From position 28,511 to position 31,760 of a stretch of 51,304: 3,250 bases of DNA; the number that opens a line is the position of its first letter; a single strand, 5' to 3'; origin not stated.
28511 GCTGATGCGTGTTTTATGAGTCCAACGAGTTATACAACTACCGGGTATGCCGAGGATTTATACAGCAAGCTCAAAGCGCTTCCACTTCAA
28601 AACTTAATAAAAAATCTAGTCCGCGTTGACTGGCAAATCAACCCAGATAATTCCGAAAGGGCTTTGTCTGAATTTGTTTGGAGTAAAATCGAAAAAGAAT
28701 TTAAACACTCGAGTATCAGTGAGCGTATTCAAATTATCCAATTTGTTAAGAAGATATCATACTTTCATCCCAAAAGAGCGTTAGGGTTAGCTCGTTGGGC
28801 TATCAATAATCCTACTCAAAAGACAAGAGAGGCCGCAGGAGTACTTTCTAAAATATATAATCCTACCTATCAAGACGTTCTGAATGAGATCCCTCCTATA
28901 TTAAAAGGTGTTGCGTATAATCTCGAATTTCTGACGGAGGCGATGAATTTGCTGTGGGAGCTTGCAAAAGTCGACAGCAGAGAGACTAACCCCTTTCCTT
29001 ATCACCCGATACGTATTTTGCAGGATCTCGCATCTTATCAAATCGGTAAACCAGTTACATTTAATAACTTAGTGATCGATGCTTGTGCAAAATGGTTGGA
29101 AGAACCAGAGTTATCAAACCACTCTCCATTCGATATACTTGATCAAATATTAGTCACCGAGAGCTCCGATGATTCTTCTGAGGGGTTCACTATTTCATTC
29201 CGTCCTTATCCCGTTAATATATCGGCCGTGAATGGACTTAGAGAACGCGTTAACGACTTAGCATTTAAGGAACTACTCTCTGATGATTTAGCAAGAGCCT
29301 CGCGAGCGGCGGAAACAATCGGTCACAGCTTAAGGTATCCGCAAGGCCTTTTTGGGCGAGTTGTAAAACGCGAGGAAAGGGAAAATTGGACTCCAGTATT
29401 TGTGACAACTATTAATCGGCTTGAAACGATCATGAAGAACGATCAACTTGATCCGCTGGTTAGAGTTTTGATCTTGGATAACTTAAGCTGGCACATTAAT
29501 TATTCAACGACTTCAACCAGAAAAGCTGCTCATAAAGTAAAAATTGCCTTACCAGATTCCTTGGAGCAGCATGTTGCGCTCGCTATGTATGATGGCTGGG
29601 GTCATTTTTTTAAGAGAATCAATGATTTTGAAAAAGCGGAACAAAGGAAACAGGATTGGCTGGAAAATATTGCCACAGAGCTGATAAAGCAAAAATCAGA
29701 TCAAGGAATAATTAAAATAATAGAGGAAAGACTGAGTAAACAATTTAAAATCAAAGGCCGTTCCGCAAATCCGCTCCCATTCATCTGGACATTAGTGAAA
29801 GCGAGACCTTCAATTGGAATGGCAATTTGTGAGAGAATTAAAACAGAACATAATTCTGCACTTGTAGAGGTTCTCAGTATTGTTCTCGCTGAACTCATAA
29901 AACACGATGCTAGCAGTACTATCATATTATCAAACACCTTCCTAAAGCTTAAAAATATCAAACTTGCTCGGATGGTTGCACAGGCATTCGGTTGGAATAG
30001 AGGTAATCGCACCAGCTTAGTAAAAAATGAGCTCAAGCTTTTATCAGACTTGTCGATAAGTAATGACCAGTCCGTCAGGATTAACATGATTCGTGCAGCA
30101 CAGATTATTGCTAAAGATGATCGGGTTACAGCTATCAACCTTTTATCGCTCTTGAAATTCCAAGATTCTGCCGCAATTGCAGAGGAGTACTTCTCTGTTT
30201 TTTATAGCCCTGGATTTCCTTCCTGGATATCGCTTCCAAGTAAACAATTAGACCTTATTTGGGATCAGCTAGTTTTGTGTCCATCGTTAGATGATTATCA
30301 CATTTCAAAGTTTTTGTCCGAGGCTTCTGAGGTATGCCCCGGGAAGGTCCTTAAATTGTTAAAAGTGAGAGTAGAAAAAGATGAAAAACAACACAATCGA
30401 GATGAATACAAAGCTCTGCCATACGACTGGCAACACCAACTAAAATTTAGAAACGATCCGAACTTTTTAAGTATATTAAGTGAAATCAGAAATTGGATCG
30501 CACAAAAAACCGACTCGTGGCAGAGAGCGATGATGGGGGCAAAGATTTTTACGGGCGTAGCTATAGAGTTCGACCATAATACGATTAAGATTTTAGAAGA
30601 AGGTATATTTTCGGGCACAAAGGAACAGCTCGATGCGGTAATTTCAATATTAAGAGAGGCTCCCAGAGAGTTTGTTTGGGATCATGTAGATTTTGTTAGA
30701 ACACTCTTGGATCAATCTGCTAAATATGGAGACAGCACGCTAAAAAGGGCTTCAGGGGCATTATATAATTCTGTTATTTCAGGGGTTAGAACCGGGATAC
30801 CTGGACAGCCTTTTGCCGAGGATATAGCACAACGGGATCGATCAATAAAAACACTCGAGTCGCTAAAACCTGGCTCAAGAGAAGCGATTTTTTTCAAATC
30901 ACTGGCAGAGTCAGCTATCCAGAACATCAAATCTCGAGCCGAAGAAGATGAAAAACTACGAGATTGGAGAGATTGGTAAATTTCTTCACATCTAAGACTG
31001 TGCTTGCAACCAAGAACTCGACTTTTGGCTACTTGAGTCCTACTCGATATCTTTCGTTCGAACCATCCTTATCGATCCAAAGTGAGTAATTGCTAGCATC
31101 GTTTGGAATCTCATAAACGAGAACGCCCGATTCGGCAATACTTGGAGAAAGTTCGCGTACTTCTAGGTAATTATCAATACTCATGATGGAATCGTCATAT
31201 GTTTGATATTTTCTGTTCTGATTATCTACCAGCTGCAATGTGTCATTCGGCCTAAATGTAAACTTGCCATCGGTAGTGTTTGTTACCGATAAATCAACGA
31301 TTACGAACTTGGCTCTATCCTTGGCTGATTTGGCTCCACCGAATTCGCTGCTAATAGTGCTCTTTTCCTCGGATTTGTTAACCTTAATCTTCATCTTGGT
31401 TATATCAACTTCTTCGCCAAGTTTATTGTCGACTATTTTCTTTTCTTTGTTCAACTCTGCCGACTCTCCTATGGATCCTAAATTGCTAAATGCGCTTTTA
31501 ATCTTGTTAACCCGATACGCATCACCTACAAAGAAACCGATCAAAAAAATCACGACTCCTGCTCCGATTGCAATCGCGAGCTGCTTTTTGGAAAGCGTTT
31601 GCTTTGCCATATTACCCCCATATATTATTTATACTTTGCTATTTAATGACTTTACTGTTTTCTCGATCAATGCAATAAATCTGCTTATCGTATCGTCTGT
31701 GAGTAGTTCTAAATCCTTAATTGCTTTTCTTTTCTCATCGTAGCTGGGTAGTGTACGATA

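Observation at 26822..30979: HTH + Mrr-like nuclease + STAND NTPase + about 1000-aa helical sensor: Avs/NLR-like defence candidate with an unusual DNA-binding head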

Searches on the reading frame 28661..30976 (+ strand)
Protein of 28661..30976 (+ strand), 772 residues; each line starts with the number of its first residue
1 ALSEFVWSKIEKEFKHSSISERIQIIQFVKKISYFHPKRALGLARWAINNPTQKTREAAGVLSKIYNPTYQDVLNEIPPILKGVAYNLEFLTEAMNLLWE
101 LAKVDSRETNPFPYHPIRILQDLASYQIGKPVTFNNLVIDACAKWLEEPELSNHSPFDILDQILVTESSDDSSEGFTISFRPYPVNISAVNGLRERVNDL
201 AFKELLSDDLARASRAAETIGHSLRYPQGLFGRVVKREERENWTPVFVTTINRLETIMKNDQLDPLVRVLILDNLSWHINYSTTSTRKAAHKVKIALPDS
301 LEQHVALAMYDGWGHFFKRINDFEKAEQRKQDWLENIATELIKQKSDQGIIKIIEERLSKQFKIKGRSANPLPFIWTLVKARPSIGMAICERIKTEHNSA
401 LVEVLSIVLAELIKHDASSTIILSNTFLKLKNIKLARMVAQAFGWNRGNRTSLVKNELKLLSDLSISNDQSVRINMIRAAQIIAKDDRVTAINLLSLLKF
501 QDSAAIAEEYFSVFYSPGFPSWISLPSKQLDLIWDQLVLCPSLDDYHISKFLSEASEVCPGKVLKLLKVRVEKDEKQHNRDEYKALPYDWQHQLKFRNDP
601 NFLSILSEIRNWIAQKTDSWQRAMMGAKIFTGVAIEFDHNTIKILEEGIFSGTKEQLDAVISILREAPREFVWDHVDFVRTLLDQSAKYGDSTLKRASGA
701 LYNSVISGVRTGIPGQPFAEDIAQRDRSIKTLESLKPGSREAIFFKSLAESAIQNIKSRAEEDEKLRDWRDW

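Call 35: predict_structure(alignment_id=A3)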
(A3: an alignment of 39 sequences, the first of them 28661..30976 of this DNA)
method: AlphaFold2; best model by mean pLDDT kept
length: 772 residues; sequences in the alignment: 39
mean_pLDDT: 91.3   pTM: 0.81
mean pLDDT of the five models: 91.3, 90.8, 90.2, 89.8, 89.7
residues with pLDDT >= 90: 623; 70-90: 109; 50-70: 36; < 50: 4
segments of 3 or more residues with pLDDT < 50: 770-772
pLDDT, mean of each block of 10 residues (from residue 1): 79 93 93 93 96 74 69 95 96 97 91 94 94 96 89 88 95 76 93 97 94 94 94 92 96 95 92 92 94 93 92 70 86 95 96 94 77 95 97 94 96 94 96 96 93 93 97 97 93 95 96 90 91 96 95 95 97 82 87 93 96 94 94 93 95 94 93 95 94 92 86 79 95 93 94 88 65 40
secondary structure, 60 per line:
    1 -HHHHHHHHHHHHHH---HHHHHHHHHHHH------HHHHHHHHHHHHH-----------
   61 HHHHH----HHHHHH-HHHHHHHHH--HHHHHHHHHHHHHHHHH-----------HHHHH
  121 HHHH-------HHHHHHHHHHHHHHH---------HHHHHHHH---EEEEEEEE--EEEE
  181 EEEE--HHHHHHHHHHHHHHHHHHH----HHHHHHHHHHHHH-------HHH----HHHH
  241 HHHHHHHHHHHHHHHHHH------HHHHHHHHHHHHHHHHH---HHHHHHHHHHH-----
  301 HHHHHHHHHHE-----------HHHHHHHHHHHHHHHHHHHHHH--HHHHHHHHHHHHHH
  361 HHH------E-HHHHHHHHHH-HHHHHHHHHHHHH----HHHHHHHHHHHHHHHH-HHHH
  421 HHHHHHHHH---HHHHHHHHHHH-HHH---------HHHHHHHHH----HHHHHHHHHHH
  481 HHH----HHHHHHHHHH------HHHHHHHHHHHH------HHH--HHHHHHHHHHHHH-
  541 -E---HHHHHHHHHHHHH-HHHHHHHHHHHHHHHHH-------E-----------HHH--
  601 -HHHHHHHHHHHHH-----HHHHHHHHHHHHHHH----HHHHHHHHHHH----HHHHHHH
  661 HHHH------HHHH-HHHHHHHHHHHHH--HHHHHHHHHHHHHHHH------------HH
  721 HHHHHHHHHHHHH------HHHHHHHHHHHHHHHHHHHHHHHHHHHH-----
elements in order (helices of 4 or more, strands of 3 or more residues): H2-15 H19-30 H37-49 H61-65 H70-75 H77-85 H88-104 H116-124 H132-146 H156-163 E167-174 E177-184 H187-205 H210-222 H237-258 H265-281 H285-295 H301-310 H323-344 H347-363 H372-381 H383-395 H400-415 H417-429 H433-443 H457-465 H470-483 H488-497 H504-515 H527-539 H546-558 H560-576 H602-614 H620-634 H639-649 H654-664 H671-674 H676-688 H691-706 H719-733 H740-767

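Call 39: fold_search(model_id=the predicted structure, library=pdb)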
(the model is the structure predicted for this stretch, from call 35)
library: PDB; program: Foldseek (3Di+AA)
matches with E <= 10: 1278; with E <= 0.001: 139
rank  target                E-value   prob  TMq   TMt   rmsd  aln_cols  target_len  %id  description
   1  7z8t_D                2.5e-06  1.00  0.22  0.17  21.9      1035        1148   11  CAND1-SCF-SKP2 CAND1 engaged SCF rocked (released 2023-04-19)
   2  7oqb_O                4.5e-06  1.00  0.35  0.33  13.7       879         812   12  The U2 part of Saccharomyces cerevisiae spliceosomal pre-A complex (delta BS-A ACT1) (released 2021-08-11)
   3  7zbz_D                4.6e-06  1.00  0.22  0.17  21.8       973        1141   11  CAND1 delhairpin-SCF-SKP2 CAND1 partly engaged SCF partly rocked (released 2023-04-19)
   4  7z8r_D                6.0e-06  1.00  0.28  0.20  21.2       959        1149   11  CAND1-CUL1-RBX1 (released 2023-04-19)
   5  4a0c_A                1.2e-05  1.00  0.25  0.19  20.8       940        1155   12  Structure of the CAND1-CUL4B-RBX1 complex (released 2011-11-30)
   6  7z8v_D                1.4e-05  1.00  0.27  0.19  20.8       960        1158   11  CAND1-SCF-SKP2 (SKP1deldel) CAND1 engaged SCF rocked (released 2023-04-19)
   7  7onb_C                1.7e-05  1.00  0.35  0.34  14.9       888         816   12  Structure of the U2 5' module of the A3'-SSA complex (released 2021-08-04)
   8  8cdj_D                1.7e-05  1.00  0.28  0.26  23.4       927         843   12  CAND1 b-hairpin++-SCF-SKP2 CAND1 rolling SCF engaged (released 2023-04-19)
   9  6y5q_u                1.8e-05  1.00  0.36  0.33  13.8       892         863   11  human 17S U2 snRNP (released 2020-06-17)
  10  8or2_C                2.2e-05  1.00  0.28  0.21  22.4       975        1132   11  CAND1-CUL1-RBX1-DCNL1 (released 2023-06-28)
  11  5nrl_O                2.3e-05  1.00  0.34  0.33  13.9       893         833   11  Structure of a pre-catalytic spliceosome (released 2017-05-31)
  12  7zbw_D                2.6e-05  1.00  0.32  0.30  19.8       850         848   11  CAND1-SCF-SKP2 CAND1 rolling-2 SCF engaged (released 2023-04-19)
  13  5zwm_1                2.7e-05  1.00  0.35  0.33  13.8       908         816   11  Cryo-EM structure of the yeast pre-B complex at an average resolution of 3.4~4.6 angstrom (tri-snRNP and U2 snRNP Part (released 2018-08-29)
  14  7q4o_A                2.8e-05  1.00  0.37  0.35  13.5       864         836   12  Substrate-bound A-like U2 snRNP (released 2022-03-30)
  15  4rv1_D                3.4e-05  1.00  0.14  0.21  19.2       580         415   15  Crystal Structure of Engineered Protein. Northeast Structural Genomics Consortium (NESG) Target OR497. (released 2014-12-10)
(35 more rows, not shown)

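Call 99: search_protein_representatives(protein=window:28661-30976:+)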
Query: 772 residues. Proteins with E-value up to 0.001 (for the whole library): 1283; up to 1e-10: 946; up to 1e-30: 484. The best 150 are listed.
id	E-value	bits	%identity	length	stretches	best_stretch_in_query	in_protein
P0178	4.3e-257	871.6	52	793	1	3-772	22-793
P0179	5.1e-187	639.9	39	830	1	2-772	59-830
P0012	2.2e-184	631.2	40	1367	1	3-772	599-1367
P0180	2.5e-183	627.7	40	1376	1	3-772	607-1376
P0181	5.7e-178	609.9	40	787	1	3-772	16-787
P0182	4.2e-170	583.9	39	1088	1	5-772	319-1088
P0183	1.5e-168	578.8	39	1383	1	1-772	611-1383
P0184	1.3e-163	562.5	38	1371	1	6-772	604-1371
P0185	4.1e-163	560.8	38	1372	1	5-772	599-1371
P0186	3.5e-162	557.8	38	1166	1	2-772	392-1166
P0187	1.1e-159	549.5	36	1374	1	3-772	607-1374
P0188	1.4e-159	549.2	37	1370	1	4-772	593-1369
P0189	1.2e-158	546.1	38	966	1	4-772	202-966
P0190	2.4e-158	545.1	36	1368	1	3-772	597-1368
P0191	1.1e-156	539.5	37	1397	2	3-315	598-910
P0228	3.4e-104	366.1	31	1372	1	4-766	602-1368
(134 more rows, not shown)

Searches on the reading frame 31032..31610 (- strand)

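Call 13: search_protein_families(library=pfam, proteins=[window:31032-31610:-], max_evalue=0.01)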
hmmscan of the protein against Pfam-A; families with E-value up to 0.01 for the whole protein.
window:31032-31610:- (193 aa): 1 family
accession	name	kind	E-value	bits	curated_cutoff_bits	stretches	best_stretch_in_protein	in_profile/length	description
PF11611.13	DUF4352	-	3.8e-15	56.7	25.9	1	63-181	2-114/122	Domain of unknown function (DUF4352)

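Call 14: search_protein_families(library=phrogs, proteins=[window:31032-31610:-], max_evalue=0.001)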
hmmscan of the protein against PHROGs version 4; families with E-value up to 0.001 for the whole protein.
window:31032-31610:- (193 aa): 2 families
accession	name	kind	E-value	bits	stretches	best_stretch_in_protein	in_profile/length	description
phrog_806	-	unknown function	5.5e-25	89.5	1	8-180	3-171/187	-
phrog_3727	-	unknown function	1.1e-05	26.4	1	46-171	62-172/209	-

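Call 72: search_protein_families(library=padloc, proteins=[window:31032-31610:-], max_evalue=0.001)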
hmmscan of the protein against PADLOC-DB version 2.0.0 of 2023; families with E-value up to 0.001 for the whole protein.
window:31032-31610:- (193 aa): 0 families
